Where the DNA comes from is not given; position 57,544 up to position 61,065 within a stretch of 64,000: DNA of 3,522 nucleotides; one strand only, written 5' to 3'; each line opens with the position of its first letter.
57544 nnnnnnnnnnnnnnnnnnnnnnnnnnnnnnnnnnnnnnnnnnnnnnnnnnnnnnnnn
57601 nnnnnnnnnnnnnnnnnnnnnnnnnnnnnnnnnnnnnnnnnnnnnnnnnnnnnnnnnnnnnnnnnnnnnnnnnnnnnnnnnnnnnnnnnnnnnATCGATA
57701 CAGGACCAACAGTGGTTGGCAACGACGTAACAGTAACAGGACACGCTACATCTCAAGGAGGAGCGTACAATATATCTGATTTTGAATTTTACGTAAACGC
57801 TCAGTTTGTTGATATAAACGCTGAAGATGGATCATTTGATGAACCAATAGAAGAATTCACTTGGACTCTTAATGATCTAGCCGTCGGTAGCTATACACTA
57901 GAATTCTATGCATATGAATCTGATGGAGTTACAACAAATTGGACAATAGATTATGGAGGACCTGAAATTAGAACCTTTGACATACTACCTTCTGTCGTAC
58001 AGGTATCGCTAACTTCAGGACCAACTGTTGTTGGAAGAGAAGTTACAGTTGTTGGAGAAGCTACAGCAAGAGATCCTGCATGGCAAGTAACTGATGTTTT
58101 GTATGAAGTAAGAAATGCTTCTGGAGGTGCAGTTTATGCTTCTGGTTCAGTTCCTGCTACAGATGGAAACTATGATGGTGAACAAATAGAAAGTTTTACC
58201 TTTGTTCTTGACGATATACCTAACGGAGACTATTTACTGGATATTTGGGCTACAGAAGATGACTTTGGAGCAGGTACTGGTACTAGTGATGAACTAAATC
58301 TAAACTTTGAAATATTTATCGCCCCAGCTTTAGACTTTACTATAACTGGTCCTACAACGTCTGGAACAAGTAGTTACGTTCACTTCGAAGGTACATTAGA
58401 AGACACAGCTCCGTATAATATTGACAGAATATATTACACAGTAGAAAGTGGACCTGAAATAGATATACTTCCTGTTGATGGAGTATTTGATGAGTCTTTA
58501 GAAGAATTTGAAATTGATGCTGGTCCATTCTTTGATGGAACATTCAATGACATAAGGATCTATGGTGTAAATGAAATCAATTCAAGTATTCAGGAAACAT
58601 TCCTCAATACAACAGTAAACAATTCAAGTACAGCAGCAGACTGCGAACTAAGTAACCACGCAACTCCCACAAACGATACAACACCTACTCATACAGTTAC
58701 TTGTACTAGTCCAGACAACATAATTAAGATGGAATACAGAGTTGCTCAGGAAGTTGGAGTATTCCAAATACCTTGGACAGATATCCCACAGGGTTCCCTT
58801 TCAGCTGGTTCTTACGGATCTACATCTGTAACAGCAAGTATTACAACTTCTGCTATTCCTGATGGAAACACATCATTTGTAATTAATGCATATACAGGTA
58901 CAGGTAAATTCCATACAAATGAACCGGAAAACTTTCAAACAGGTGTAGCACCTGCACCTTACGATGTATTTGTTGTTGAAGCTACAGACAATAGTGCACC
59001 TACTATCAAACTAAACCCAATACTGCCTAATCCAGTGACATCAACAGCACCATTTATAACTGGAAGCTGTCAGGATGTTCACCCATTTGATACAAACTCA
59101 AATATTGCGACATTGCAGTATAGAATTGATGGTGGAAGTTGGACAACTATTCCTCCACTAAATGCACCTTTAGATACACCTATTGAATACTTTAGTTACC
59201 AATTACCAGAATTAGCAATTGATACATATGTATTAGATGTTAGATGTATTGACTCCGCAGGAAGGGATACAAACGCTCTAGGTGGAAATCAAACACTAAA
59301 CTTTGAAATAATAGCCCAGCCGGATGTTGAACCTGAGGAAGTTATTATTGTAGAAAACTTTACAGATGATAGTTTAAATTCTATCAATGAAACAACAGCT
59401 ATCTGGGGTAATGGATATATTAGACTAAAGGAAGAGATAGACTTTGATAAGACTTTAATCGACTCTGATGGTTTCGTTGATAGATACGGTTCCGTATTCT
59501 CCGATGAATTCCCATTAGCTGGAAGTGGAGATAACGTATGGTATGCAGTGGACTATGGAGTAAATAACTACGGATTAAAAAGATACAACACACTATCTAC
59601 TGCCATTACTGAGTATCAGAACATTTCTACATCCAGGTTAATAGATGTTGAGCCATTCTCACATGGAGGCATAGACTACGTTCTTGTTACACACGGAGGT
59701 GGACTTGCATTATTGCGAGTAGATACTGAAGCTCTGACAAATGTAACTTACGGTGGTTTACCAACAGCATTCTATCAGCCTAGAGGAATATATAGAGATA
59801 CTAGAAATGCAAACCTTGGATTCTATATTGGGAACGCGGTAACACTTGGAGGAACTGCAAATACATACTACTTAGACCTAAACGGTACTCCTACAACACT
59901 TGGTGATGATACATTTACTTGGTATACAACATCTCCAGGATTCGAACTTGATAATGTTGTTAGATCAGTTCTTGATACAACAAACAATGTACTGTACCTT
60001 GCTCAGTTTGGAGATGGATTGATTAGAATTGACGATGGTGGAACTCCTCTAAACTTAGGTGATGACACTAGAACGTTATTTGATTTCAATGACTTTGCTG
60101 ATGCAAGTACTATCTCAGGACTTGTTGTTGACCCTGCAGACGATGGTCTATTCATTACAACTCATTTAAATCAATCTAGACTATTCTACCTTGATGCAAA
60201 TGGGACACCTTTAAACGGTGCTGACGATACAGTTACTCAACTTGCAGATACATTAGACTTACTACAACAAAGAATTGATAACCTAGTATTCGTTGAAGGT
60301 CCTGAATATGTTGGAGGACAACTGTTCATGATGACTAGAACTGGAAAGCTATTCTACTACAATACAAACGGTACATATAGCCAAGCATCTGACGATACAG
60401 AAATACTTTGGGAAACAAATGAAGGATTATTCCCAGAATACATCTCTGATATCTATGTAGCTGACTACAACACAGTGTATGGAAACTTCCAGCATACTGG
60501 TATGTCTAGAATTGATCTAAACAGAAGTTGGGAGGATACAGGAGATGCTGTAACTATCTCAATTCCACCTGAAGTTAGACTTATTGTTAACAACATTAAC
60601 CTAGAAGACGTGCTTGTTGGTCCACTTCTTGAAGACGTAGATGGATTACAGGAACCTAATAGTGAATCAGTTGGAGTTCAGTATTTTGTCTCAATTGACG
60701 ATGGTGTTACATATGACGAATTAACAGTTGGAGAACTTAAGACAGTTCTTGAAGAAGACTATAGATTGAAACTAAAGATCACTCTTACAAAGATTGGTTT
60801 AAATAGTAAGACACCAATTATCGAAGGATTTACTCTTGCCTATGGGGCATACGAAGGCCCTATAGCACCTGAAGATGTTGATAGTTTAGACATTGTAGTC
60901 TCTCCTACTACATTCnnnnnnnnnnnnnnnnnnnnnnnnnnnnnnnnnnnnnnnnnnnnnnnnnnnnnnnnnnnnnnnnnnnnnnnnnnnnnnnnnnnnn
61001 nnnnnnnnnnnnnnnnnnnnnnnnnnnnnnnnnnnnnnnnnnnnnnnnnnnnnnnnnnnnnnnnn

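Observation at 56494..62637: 2047-aa giant surface protein with a composite, apparently novel architecture (Ig-like array, propeller-like 'NGTP...DDT' repeats, double TM plus two PEGA-like domains)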

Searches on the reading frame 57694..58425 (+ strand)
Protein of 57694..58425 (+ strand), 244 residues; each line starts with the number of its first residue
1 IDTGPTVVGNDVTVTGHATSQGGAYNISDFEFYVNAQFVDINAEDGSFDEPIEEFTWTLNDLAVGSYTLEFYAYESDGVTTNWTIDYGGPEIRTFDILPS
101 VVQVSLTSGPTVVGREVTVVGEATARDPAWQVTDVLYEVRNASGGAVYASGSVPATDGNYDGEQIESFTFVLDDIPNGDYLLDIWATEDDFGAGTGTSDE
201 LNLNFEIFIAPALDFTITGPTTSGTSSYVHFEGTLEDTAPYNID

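Call 21: search_protein_families(library=pfam, proteins=[window:57694-58425:+], max_evalue=10)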
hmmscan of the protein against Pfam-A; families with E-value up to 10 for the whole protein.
window:57694-58425:+ (244 aa): 3 families
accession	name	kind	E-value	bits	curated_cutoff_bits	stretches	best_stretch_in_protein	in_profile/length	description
PF17957.7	Big_7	-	0.0078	17.3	24.1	1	5-69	12-68/70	Bacterial Ig domain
PF19410.4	DUF5980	-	0.0082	17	27.1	1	133-188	24-80/97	Family of unknown function (DUF5980)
PF24421.1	Ig_J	-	0.15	12.6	29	0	42-79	53-90/104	Tip attachment protein J, Ig-like domain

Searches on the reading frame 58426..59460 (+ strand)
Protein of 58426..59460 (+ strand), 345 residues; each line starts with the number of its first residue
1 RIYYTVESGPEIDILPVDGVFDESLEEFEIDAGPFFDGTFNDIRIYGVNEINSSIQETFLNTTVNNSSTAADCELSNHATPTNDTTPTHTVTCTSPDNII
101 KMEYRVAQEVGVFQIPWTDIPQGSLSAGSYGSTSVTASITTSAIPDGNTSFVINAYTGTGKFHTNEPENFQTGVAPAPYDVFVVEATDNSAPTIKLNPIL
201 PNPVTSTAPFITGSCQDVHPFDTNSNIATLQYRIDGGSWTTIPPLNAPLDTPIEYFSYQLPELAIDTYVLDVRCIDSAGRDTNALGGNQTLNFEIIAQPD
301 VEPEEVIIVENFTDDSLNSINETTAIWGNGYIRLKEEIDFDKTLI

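Call 21: search_protein_families(library=pfam, proteins=[window:58426-59460:+], max_evalue=10)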
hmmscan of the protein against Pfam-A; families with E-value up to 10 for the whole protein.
window:58426-59460:+ (345 aa): 1 family
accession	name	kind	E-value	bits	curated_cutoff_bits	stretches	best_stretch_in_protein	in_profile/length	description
PF09983.15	JetD_C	-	0.013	15.3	22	1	289-331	26-69/179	Wadjet protein JetD, C-terminal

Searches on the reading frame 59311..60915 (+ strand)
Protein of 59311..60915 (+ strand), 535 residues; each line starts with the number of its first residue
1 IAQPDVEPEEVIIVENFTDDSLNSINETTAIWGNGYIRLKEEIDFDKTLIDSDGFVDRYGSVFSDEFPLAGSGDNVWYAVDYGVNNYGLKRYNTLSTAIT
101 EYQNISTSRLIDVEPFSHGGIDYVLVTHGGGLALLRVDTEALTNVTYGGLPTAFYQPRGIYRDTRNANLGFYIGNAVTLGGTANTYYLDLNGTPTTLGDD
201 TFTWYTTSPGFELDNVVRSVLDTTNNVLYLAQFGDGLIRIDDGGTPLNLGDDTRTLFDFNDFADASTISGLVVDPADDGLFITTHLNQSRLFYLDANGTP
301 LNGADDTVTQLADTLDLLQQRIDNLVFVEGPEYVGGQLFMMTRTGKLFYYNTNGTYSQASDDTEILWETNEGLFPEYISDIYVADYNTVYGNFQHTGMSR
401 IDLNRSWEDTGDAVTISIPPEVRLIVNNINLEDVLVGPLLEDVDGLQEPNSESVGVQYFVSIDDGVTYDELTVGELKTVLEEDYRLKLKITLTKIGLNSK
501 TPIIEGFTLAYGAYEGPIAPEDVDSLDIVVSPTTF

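Call 37: find_homologous_proteins(query=A1, max_evalue=0.00001)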
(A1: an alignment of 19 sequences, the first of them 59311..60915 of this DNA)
Query A1 (19 sequences): 8000 candidates shared short words with the query, none scored E <= 0.00001.

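Call 47: predict_structure(alignment_id=A1)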
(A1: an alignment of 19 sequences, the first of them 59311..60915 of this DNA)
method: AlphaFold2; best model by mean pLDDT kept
length: 535 residues; sequences in the alignment: 19
mean_pLDDT: 83.8   pTM: 0.83
mean pLDDT of the five models: 83.8, 82.6, 82.3, 81.6, 81.1
residues with pLDDT >= 90: 226; 70-90: 232; 50-70: 59; < 50: 18
segments of 3 or more residues with pLDDT < 50: 179-181, 517-526
pLDDT, mean of each block of 10 residues (from residue 1): 60 88 89 90 94 86 78 94 88 97 91 92 90 92 73 72 85 72 75 81 80 81 91 84 89 81 71 86 85 85 83 89 90 89 92 77 90 89 93 94 93 84 67 93 82 91 89 84 80 86 93 58 47 57
secondary structure, 60 per line:
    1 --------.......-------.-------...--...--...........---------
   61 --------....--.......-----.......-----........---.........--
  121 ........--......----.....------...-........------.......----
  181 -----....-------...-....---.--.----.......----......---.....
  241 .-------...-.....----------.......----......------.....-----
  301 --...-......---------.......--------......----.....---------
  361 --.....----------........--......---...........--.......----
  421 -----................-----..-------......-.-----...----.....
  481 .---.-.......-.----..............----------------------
elements in order: E9-15 E31-33 E36-38 E41-51 E69-72 E75-81 E87-93 E99-106 E110-118 E121-128 E131-136 E141-145 E156-163 E170-176 E186-189 E201-204 E216-222 E227-232 E236-241 E253-257 E268-274 E279-284 E291-295 E307-312 E322-328 E337-342 E347-351 E363-367 E378-385 E388-393 E397-407 E410-416 E426-441 E456-461 E469-471 E476-481 E487-493 E500-513

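Call 67: search_solved_structures(query=A1, max_evalue=1)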
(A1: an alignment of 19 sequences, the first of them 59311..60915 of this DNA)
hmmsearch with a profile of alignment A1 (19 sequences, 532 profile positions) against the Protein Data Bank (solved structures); distinct sequences matched with E-value up to 1: 2.
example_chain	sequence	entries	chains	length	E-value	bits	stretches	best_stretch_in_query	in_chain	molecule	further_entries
3v9f_A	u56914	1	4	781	2.2e-08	36.7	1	68-142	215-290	Two-component system sensor histidine kinase/response regulator, hybrid (One-component sys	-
5m11_A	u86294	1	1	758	0.0073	18.4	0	237-293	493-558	Immunoreactive 84kD antigen PG93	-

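Call 69: search_protein_families(library=pfam, alignment_id=A1, max_evalue=0.1)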
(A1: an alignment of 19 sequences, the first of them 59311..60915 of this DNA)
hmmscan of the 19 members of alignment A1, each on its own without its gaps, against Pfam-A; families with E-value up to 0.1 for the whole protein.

A. member 1, window:59311-60915:+ (535 aa): 0 families

B. families by the number of members that match (of 19 scanned): 8 families
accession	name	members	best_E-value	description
PF07494.17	Reg_prop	2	0.00051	Two component regulator propeller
PF05239.21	PRC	1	0.032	PRC-barrel domain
PF22658.2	YycE-like_N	1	0.046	YycE-like N-terminal domain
PF14727.13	PHTB1_N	1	0.057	PTHB1 N-terminal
PF02012.26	BNR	1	0.064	BNR/Asp-box repeat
PF23726.1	Beta-prop_RSE1_2nd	1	0.069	RSE1/DDB1/CPSF1 second beta-propeller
PF24817.1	WD40_WDHD1_1st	1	0.077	WDHD1 first WD40 domain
PF08968.15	DUF1885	1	0.084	Domain of unknown function (DUF1885)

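Call 82: find_related_loci(query=A4, collection=metagenome_contigs, flank=10000)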
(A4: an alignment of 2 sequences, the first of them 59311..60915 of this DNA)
Query A4 (535 aa) in metagenome_contigs; peptide patterns used: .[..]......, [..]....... (x = any residue, [..] = any of these).
190 stretches matched a pattern, but none encodes a relative of the query by tblastn (E <= 1e-3).

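Call 92: fold_search(model_id=the predicted structure, library=pdb)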
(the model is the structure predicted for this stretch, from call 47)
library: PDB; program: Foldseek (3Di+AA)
matches with E <= 10: 1629; with E <= 0.001: 808
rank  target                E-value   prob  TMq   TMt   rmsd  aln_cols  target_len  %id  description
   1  9nwi_Y                1.4e-10  1.00  0.40  0.41  10.5       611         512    8  Pseudomonas phage Pa223 tail (C6 symmetry) (released 2025-08-06)
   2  4a2l_C                1.0e-09  1.00  0.22  0.16  27.8       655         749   12  Structure of the periplasmic domain of the heparin and heparan sulphate sensing hybrid two component system BT4663 in  (released 2012-05-02)
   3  4a2l_B                2.1e-09  1.00  0.22  0.17  28.3       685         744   10  Structure of the periplasmic domain of the heparin and heparan sulphate sensing hybrid two component system BT4663 in  (released 2012-05-02)
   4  4a2l_E                2.2e-09  1.00  0.23  0.17  28.1       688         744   11  Structure of the periplasmic domain of the heparin and heparan sulphate sensing hybrid two component system BT4663 in  (released 2012-05-02)
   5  4a2m_A                2.4e-09  1.00  0.19  0.14  26.8       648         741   11  Structure of the periplasmic domain of the heparin and heparan sulphate sensing hybrid two component system BT4663 in  (released 2012-05-02)
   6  4a2l_D                2.6e-09  1.00  0.20  0.14  28.1       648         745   11  Structure of the periplasmic domain of the heparin and heparan sulphate sensing hybrid two component system BT4663 in  (released 2012-05-02)
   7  4a2l_F                2.8e-09  1.00  0.21  0.15  28.2       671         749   12  Structure of the periplasmic domain of the heparin and heparan sulphate sensing hybrid two component system BT4663 in  (released 2012-05-02)
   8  7y22_Y                3.8e-09  1.00  0.36  0.27  18.9       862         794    7  CryoEM structure of Klebsiella phage Kp7 tail complex applied with C6 symmetry (released 2023-06-14)
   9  9efk_M                4.2e-09  1.00  0.32  0.23  22.3       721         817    9  Cryo-EM structure of the portal-tail complex of LME-1 phage (released 2025-04-16)
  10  8cuk_B                8.0e-09  1.00  0.41  0.61   6.4       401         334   11  X-ray Structure of the WD40 domain of HOPS subunit Vps11 from Yeast (released 2022-05-25)
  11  7seu_D                1.0e-08  1.00  0.45  0.73   5.1       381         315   12  Crystal structure of E coli contaminant protein YncE co-purified with a plant protein (released 2022-04-20)
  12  8cuk_A                1.1e-08  1.00  0.41  0.62   6.2       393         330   11  X-ray Structure of the WD40 domain of HOPS subunit Vps11 from Yeast (released 2022-05-25)
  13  5m11                  1.3e-08  1.00  0.46  0.34  11.1       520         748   14  Structural and functional probing of PorZ, an essential bacterial surface component of the type-IX secretion system of h (released 2016-11-09)
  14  4a2m_B                2.2e-08  1.00  0.21  0.15  26.9       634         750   12  Structure of the periplasmic domain of the heparin and heparan sulphate sensing hybrid two component system BT4663 in  (released 2012-05-02)
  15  9oz1_A                2.5e-08  1.00  0.32  0.23  32.8       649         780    8  Cryo-EM structure of chicken ROS1 in apo-state. Cryo-EM refinement is focused on the "leg" region of chicken ROS1. (released 2026-02-25)
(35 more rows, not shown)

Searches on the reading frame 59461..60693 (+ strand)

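Call 21: search_protein_families(library=pfam, proteins=[window:59461-60693:+], max_evalue=10)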
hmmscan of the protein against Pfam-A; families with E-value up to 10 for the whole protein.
window:59461-60693:+ (411 aa): 1 family
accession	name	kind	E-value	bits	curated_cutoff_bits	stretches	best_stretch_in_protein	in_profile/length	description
PF03736.22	EPTP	-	0.084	13.4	21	1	51-77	4-30/42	EPTP domain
